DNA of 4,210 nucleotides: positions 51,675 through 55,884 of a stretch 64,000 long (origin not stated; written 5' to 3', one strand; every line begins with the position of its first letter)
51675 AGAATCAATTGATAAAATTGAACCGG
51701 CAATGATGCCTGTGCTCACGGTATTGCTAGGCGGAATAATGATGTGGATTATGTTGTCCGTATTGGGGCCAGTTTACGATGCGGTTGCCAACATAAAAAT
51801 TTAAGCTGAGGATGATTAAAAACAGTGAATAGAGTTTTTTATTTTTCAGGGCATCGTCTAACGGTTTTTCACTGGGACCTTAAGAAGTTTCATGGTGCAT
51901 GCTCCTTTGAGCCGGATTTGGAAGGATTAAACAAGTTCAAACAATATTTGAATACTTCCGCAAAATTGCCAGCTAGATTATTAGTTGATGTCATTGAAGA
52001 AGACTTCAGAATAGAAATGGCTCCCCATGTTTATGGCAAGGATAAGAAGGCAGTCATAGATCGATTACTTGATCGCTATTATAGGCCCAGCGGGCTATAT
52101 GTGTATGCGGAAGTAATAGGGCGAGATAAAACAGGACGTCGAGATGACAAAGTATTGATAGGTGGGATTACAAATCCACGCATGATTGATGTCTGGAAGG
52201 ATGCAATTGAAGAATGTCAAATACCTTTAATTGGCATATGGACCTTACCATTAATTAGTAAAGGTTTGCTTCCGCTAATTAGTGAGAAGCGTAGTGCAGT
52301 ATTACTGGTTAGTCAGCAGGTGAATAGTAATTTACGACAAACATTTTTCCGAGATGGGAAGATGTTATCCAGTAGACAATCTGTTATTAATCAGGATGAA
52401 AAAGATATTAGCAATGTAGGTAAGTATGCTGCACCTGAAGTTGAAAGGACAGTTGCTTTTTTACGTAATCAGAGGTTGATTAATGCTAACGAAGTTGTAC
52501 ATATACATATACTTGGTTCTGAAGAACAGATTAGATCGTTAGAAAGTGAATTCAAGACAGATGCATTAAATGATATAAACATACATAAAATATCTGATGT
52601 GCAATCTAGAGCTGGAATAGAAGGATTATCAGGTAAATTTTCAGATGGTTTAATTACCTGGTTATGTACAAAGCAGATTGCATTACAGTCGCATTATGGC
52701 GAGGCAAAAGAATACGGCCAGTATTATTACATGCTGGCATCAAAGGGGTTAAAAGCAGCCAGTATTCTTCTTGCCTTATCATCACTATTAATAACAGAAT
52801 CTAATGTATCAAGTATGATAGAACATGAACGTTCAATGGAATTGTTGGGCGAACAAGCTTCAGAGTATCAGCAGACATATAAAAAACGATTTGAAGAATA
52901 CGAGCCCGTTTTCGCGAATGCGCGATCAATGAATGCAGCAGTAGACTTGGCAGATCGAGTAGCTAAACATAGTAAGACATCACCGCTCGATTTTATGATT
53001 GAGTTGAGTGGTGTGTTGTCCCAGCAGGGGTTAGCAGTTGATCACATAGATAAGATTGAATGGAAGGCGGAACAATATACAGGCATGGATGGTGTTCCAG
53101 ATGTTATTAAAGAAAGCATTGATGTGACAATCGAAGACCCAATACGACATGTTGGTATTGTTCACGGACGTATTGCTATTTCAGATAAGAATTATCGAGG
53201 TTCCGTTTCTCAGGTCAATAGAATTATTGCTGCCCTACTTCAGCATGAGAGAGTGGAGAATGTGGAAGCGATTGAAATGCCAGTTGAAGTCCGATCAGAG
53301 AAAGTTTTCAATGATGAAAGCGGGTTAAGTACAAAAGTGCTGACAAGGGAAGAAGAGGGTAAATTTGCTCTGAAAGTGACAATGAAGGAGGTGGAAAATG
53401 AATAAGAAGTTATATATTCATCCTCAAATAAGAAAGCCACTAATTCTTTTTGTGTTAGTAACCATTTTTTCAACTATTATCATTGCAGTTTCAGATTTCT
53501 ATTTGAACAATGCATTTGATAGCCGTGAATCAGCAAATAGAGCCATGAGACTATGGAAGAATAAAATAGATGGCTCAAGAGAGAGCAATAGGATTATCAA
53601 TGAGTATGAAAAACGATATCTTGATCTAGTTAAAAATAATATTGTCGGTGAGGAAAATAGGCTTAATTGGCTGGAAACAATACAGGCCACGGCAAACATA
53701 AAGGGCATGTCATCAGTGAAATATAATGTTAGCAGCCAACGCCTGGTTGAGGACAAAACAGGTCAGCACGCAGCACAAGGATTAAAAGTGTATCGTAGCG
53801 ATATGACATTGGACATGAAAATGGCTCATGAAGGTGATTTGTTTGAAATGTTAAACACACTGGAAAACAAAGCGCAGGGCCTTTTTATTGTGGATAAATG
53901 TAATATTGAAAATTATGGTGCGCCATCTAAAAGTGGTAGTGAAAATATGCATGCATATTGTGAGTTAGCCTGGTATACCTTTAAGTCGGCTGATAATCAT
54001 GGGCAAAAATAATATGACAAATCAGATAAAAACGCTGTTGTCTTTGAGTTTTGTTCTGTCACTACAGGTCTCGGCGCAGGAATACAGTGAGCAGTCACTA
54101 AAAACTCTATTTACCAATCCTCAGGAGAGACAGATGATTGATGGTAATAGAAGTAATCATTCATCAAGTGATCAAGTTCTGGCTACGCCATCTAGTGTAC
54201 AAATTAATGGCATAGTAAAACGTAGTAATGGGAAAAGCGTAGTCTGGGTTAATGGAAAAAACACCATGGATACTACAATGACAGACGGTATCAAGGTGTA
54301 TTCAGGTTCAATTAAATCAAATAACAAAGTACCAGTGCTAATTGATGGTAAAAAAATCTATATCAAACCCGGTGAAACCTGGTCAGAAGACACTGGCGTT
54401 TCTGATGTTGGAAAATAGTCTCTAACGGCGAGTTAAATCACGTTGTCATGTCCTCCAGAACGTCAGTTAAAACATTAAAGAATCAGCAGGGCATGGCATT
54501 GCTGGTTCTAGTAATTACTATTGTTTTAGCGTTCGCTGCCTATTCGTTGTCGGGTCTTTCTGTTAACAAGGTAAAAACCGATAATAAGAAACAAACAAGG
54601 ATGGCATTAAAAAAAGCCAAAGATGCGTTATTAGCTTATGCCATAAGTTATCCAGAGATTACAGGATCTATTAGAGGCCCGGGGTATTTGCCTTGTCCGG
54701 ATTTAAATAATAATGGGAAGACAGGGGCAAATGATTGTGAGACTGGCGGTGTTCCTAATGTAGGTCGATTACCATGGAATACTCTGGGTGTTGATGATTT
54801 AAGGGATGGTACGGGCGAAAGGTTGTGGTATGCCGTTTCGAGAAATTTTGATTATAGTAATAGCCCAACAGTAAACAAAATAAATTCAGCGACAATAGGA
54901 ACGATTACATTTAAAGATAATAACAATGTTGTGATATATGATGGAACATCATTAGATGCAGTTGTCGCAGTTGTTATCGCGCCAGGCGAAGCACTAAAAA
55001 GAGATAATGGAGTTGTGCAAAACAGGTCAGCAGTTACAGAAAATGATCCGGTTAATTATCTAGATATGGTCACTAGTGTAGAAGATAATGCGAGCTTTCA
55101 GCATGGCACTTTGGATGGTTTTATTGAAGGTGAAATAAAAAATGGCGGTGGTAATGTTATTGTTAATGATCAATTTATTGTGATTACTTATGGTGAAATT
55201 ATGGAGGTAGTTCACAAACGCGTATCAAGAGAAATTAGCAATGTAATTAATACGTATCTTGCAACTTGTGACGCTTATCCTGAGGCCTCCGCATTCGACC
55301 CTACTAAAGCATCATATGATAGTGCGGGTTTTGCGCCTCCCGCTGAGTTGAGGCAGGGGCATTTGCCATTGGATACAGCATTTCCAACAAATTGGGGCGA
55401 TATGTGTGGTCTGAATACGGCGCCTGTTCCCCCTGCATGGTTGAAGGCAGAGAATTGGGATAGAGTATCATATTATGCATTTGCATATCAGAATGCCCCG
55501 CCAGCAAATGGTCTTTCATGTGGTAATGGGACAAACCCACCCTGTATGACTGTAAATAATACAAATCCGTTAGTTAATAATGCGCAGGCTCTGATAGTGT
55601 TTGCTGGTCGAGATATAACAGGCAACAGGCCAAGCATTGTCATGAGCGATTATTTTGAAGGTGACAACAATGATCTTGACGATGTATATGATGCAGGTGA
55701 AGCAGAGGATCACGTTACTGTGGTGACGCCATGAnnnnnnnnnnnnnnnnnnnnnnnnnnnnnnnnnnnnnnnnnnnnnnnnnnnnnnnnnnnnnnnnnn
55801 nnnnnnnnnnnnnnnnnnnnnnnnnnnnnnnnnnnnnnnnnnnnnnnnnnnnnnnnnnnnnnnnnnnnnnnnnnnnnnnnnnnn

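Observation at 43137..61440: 18-kb non-canonical type IV filament locus mixing MSHA-like and T2SS-like parts, with its own sigma54 circuit and an embedded ABC transporter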

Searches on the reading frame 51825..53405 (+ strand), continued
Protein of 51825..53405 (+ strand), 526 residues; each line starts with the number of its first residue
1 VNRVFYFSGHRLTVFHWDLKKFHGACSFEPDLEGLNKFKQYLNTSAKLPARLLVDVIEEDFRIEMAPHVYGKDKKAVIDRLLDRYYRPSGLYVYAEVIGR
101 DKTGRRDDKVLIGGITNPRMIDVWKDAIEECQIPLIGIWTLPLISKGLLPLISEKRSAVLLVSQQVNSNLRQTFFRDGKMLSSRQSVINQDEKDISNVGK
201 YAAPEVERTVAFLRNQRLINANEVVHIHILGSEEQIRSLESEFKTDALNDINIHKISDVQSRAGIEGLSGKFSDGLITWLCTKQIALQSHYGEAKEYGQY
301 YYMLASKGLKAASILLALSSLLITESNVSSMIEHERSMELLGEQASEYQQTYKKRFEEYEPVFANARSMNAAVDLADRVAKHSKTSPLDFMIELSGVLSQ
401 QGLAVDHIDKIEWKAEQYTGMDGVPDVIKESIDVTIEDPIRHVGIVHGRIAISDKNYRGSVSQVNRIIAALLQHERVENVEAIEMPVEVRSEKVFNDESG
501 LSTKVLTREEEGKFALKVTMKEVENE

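Call 89: search_protein_representatives(alignment_id=A1)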
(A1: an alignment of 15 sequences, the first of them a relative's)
Query: 15 sequences, 527 profile positions. Proteins with E-value up to 0.001 (for the whole library): 1865; up to 1e-10: 1303; up to 1e-30: 684. The best 150 are listed.
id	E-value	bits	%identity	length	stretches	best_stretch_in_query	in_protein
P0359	2.0e-233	792.3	-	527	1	1-527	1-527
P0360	1.7e-217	739.7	-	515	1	23-527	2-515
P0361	2.4e-185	633.6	-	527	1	1-525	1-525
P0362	1.4e-148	512.3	-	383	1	151-526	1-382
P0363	2.5e-141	488.4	-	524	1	1-523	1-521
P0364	2.4e-137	475.3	-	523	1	1-523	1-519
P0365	7.2e-137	473.7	-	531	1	1-523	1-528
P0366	5.9e-134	464.1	-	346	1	139-488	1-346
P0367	1.5e-131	456.1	-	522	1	1-524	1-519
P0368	6.7e-131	454.0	-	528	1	1-524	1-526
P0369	5.9e-122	424.5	-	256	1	1-256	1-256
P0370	2.2e-117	409.4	-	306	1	222-526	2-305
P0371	2.1e-113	396.3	-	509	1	20-523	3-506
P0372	1.1e-111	390.6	-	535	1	1-523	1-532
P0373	1.3e-108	380.5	-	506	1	14-506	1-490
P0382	1.1e-99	351.0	-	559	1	2-512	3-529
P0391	9.3e-90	318.2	-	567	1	1-504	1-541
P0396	7.7e-87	308.6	-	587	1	2-515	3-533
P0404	1.7e-84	300.9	-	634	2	1-192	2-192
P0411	4.3e-81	289.6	-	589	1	2-526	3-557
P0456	1.7e-68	248.0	-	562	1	1-522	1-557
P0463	4.0e-67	243.5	-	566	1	1-523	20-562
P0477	1.6e-65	238.3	-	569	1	35-521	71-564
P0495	1.9e-62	228.1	-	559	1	2-495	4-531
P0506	9.1e-61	222.5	-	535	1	1-504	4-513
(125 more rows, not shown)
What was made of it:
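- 51825..53405 (+): PilM/GspL-like assembly protein: a cytoplasmic actin-like domain, a membrane helix and a periplasmic alpha/beta domain. Functional analogue of MshI or a PilM-PilN fusion. Family of 1303 50%-identity clusters at E<=1e-10 (call 89).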

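Call 90: list_cluster_members(proteins=[P0506, P0495, P0477, P0463, P0456, P0411, P0396, P0391, P0382, P0404])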
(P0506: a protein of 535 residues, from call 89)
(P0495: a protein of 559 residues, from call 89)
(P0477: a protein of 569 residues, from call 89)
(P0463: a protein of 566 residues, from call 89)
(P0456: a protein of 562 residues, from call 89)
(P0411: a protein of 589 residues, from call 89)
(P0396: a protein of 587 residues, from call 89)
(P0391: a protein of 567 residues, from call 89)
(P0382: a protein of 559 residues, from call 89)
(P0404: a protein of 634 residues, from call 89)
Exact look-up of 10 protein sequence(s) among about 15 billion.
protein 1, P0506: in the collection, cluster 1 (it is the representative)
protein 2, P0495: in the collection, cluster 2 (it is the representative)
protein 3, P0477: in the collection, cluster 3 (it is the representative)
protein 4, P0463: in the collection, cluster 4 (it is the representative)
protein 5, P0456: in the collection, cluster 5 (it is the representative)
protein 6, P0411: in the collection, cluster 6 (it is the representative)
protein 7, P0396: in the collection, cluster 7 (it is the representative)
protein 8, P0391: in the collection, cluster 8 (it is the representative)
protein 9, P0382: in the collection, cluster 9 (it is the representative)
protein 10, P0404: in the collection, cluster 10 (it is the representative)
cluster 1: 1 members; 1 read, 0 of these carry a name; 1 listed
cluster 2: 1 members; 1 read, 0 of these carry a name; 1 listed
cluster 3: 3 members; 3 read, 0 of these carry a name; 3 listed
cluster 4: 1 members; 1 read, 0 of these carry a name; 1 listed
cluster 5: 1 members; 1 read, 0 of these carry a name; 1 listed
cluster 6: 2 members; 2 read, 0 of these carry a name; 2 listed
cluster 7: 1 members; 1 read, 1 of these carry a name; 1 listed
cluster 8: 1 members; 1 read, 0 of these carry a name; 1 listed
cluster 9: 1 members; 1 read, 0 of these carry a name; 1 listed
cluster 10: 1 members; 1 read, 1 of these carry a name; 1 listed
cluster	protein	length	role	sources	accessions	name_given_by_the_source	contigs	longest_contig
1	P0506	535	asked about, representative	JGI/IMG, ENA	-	-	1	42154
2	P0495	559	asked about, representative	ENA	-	-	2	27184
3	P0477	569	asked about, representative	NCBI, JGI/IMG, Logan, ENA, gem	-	-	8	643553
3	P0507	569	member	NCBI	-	-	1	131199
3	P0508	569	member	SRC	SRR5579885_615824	-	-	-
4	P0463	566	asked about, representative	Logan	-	-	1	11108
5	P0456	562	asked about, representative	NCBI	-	-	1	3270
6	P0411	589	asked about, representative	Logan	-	-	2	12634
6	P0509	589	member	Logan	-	-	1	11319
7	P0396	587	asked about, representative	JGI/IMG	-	hypothetical protein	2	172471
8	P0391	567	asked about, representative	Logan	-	-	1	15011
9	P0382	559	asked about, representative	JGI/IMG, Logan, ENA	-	-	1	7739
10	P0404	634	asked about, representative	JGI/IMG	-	hypothetical protein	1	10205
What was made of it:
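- Tried and rejected: Cluster look-ups of ten distant relatives of the 526-aa protein returned no informative names (call 90).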

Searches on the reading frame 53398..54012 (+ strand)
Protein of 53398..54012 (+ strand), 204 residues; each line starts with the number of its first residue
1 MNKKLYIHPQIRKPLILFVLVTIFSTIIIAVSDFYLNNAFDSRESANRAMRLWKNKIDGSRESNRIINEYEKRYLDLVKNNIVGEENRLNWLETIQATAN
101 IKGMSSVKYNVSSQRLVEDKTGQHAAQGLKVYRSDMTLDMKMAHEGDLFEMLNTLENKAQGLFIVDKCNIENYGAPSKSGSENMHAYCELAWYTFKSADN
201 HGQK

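Call 4: search_protein_families(library=ncbifam, proteins=[window:53398-54012:+], max_evalue=0.01)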
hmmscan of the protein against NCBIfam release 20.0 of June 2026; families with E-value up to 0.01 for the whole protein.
window:53398-54012:+ (204 aa): 0 families

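Call 6: search_protein_families(library=pfam, proteins=[window:53398-54012:+], max_evalue=0.1)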
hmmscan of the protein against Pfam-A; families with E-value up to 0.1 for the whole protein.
window:53398-54012:+ (204 aa): 0 families

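Call 69: search_solved_structures(query=A5, max_evalue=10)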
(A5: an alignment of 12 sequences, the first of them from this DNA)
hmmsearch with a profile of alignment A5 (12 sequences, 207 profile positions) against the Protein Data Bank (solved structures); distinct sequences matched with E-value up to 10: 19.
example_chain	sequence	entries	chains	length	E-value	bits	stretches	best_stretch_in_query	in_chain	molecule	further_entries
2b8z_A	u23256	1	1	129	0.12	15.1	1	145-176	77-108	Interleukin-4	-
2b90_A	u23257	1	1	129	0.12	15.1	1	145-176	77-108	Interleukin-4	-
6oel_A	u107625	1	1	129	0.17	14.6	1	145-188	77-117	engineered Interleukin-4, RGA variant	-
3qb7_A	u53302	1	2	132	0.18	14.5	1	145-188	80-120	Interleukin 4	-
1itl_A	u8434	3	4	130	0.22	14.2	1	145-176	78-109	INTERLEUKIN-4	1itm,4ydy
5fhx_A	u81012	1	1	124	0.22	14.2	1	145-176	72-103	Interleukin-4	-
1cyl_A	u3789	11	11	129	0.22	14.2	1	145-176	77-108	INTERLEUKIN-4 | PROTEIN (INTERLEUKIN-4)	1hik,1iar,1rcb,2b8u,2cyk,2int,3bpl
1hzi_A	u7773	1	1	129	0.23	14.1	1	145-176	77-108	INTERLEUKIN-4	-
2d48_A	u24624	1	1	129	0.23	14.1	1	145-176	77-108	Interleukin-4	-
8a4f_A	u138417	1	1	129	0.23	14.1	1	145-176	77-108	Interleukin-4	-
1hij_A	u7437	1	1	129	0.28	13.8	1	145-176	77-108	INTERLEUKIN-4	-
7e84_A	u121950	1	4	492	0.45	13.2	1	15-68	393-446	Potassium voltage-gated channel subfamily D member 2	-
7e83_C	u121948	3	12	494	0.46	13.2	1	15-68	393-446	Potassium voltage-gated channel subfamily D member 2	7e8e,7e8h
7ukc_B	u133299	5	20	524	0.53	13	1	15-68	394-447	Potassium voltage-gated channel subfamily D member 2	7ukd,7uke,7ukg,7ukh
7f0j_B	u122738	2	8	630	0.7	12.6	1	15-68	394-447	Potassium voltage-gated channel subfamily D member 2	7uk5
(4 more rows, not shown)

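Call 70: search_protein_families(library=pfam, alignment_id=A5, max_evalue=1)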
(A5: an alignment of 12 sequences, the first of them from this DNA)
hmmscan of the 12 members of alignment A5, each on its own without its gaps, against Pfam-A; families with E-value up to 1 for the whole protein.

A. member 1, seq(204 aa): 0 families

B. families by the number of members that match (of 12 scanned): 19 families
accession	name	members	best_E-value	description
PF14316.11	DUF4381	1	0.00033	Domain of unknown function (DUF4381)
PF22852.1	SoxE_N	1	0.0047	Sulfocyanin, N-terminal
PF05791.16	Bacillus_HBL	1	0.01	Bacillus haemolytic enterotoxin (HBL)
PF05405.19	Mt_ATP-synt_B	1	0.027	Mitochondrial ATP synthase B chain precursor (ATP-synt_B)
PF12339.13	DNAJ_related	1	0.052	DNA-J related protein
PF20554.3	DUF6766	1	0.058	Domain of unknown function (DUF6766)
PF04175.17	DUF406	1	0.085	Protein of unknown function (DUF406)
PF19607.4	DUF6112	1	0.086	Family of unknown function (DUF6112)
PF06011.17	TRP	1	0.087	Transient receptor potential (TRP) ion channel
PF18107.7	HTH_ABP1_N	1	0.098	Fission yeast centromere protein N-terminal domain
PF07168.17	Ureide_permease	1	0.1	Ureide permease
PF11837.13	INV_N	1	0.11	Beta-fructofuranosidase, N-terminal domain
PF08496.15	Peptidase_S49_N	1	0.14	Peptidase family S49 N-terminal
PF24073.1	DUF7365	1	0.16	Coiled-coil region of unknown function (DUF7365)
PF12869.13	tRNA_anti-like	1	0.19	tRNA_anti-like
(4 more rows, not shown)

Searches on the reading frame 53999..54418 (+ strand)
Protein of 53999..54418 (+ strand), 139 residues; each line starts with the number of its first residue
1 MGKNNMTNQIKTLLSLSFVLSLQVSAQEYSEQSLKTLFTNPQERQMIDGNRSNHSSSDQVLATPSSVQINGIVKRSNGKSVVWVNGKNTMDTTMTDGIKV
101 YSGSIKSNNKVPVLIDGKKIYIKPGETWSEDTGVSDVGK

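Call 4: search_protein_families(library=ncbifam, proteins=[window:53999-54418:+], max_evalue=0.01)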
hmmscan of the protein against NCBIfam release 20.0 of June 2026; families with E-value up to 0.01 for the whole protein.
window:53999-54418:+ (139 aa): 0 families

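Call 6: search_protein_families(library=pfam, proteins=[window:53999-54418:+], max_evalue=0.1)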
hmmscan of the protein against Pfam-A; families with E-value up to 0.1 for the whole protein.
window:53999-54418:+ (139 aa): 1 family
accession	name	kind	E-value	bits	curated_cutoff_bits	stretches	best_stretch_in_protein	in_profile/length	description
PF21786.3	Bflower_3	-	0.058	13.7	34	0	95-121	56-82/125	6-fold beta flower protein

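Call 76: search_solved_structures(query=A6, max_evalue=10)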
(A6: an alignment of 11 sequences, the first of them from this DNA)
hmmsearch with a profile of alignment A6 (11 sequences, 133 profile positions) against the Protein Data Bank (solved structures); distinct sequences matched with E-value up to 10: 5.
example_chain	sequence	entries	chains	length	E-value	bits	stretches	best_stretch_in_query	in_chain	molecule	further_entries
7u5d_H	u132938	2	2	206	1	12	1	15-66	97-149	Cas6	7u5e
9e9c_P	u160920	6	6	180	1.1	11.9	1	51-116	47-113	Large ribosomal subunit protein uL18m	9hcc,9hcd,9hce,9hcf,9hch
9hcg_P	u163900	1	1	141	1.2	11.8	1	53-116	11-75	Large ribosomal subunit protein uL18m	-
8pba_A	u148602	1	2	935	1.5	11.5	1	47-83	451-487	Dipeptidyl Peptidase Four (IV) family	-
1svx_B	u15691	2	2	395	1.5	11.5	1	63-81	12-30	Maltose-binding periplasmic protein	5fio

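Call 77: search_protein_families(library=pfam, alignment_id=A6, max_evalue=1)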
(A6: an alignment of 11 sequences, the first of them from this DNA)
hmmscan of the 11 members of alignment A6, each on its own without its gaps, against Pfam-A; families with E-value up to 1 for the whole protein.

A. member 1, seq(139 aa): 1 family
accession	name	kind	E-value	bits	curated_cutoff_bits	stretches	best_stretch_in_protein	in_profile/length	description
PF21786.3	Bflower_3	-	0.058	13.7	34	1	95-121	56-82/125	6-fold beta flower protein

B. families by the number of members that match (of 11 scanned): 6 families
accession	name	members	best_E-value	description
PF25369.1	SH3_VIII-1_N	1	0.013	Myosin-1-like, N-terminal SH3 domain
PF03833.19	PolC_DP2_N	1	0.045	DNA polymerase II large subunit DP2, N-terminal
PF21786.3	Bflower_3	1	0.058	6-fold beta flower protein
PF04628.19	Sedlin_N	1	0.14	Sedlin, N-terminal conserved region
PF08004.16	DUF1699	1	0.14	Protein of unknown function (DUF1699)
PF24435.1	RRM_NFXL1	1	0.17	NFXL1 RRM-like domain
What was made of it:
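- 53999..54418 (+): Small secreted periplasmic protein in the PilP/MshK position (inferred). The likely true start is the ATG at 54014. No PDB or Pfam hit with a family profile (calls 76, 77).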

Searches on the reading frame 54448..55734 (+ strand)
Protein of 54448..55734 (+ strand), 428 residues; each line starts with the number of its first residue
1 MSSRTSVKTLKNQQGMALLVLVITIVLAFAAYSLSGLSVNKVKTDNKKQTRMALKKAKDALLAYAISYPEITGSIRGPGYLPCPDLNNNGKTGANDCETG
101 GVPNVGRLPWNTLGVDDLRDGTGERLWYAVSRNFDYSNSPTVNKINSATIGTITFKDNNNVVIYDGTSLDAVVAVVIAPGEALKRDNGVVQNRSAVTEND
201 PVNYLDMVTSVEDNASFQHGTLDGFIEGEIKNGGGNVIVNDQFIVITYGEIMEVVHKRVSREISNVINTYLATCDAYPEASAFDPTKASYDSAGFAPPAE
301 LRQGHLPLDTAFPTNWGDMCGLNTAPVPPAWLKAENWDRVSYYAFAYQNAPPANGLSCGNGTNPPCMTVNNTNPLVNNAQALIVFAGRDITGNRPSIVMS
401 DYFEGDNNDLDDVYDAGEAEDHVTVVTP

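Call 4: search_protein_families(library=ncbifam, proteins=[window:54448-55734:+], max_evalue=0.01)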
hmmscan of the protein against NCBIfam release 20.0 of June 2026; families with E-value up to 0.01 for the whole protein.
window:54448-55734:+ (428 aa): 0 families

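Call 6: search_protein_families(library=pfam, proteins=[window:54448-55734:+], max_evalue=0.1)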
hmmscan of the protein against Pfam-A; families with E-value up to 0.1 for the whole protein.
window:54448-55734:+ (428 aa): 1 family
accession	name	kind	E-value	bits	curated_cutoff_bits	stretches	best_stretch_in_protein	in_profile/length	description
PF11503.13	YNR034W-A-like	-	0.097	13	25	0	145-173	4-32/72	YNR034W-A-like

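Call 62: search_solved_structures(query=A4, max_evalue=10)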
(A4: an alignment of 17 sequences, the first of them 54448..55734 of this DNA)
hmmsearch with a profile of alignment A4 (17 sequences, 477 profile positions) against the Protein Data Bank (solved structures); distinct sequences matched with E-value up to 10: 2.
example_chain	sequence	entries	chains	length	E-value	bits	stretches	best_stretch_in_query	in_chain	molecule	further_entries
2db5_A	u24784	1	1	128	1.2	11.2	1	219-280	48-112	InaD-like protein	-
7udy_A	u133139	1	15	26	2.8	10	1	11-34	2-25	Designed channel QLLL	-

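Call 63: search_protein_families(library=pfam, alignment_id=A4, max_evalue=0.1)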
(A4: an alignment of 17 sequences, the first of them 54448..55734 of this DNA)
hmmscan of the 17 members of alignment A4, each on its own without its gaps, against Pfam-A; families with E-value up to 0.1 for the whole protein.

A. member 1, window:54448-55734:+ (428 aa): 1 family
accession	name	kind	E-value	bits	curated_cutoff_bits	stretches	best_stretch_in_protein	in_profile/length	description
PF11503.13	YNR034W-A-like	-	0.097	13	25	0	145-173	4-32/72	YNR034W-A-like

B. families by the number of members that match (of 17 scanned): 6 families
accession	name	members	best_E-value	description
PF00139.26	Lectin_legB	1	6.7e-08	Legume lectin domain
PF18483.9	Lectin_L-type_dom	1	2.9e-06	Legume lectin beta-barrel domain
PF16672.11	LAMTOR5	1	0.033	Ragulator complex protein LAMTOR5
PF04999.18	FtsL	1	0.039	Cell division protein FtsL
PF13179.11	DUF4006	1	0.049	Family of unknown function (DUF4006)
PF11503.13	YNR034W-A-like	1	0.097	YNR034W-A-like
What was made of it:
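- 54448..55734 (+): Large pilin-like protein without Glu5. It is hypervariable and is the proposed tip or initiator subunit and adhesin. No PDB or Pfam hit for the family profile (calls 62, 63).
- Checked: A profile of the family hits nothing in PDB or Pfam (calls 62, 63).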
